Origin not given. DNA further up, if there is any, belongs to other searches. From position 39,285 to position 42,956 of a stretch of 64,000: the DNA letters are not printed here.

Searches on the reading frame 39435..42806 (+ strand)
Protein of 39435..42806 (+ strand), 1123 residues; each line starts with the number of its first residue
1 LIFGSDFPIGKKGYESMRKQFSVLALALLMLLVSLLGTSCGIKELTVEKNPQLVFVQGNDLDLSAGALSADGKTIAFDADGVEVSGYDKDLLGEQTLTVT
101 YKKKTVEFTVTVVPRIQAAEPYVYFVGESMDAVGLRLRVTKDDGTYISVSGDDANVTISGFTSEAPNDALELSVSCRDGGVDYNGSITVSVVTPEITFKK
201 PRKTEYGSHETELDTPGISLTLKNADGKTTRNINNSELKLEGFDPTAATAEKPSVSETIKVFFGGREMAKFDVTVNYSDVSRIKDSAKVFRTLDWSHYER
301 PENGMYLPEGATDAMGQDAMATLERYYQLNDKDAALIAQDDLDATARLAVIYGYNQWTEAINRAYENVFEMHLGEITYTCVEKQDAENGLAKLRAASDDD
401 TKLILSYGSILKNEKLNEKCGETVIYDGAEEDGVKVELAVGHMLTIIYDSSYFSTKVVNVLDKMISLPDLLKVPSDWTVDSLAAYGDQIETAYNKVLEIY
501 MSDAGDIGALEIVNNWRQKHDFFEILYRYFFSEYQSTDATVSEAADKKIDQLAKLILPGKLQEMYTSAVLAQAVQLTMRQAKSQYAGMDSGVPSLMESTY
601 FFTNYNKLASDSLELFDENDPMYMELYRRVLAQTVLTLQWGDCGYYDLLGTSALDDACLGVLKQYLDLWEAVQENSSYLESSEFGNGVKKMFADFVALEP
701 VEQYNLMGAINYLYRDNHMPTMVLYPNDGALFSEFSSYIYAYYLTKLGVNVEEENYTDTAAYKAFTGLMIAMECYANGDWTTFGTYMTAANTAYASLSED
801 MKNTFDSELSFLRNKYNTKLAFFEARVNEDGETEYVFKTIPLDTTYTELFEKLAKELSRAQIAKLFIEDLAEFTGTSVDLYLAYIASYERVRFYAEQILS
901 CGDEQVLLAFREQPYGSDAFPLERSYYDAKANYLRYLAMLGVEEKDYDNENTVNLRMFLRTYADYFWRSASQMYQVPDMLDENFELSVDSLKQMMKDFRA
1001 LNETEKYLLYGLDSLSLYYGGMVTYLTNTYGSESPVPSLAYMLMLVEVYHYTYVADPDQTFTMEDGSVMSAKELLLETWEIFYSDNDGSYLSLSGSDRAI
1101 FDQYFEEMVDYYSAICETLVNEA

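Call 11: search_protein_families(library=pfam, proteins=[window:39435-42806:+], max_evalue=0.00001)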
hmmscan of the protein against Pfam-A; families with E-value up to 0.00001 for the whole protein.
window:39435-42806:+ (1123 aa): 1 family
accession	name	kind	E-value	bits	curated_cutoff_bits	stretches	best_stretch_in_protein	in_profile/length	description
PF07523.18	Big_3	-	2.1e-12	47.5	21.2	1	62-112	18-68/68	Bacterial Ig-like domain (group 3)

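Call 80: search_protein_families(library=pfam, proteins=[window:39435-42803:+], max_evalue=0.1)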
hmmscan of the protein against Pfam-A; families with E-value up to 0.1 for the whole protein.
window:39435-42803:+ (1123 aa): 1 family
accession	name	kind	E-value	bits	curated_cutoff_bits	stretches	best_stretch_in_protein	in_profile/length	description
PF07523.18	Big_3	-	2.1e-12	47.5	21.2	2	62-112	18-68/68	Bacterial Ig-like domain (group 3)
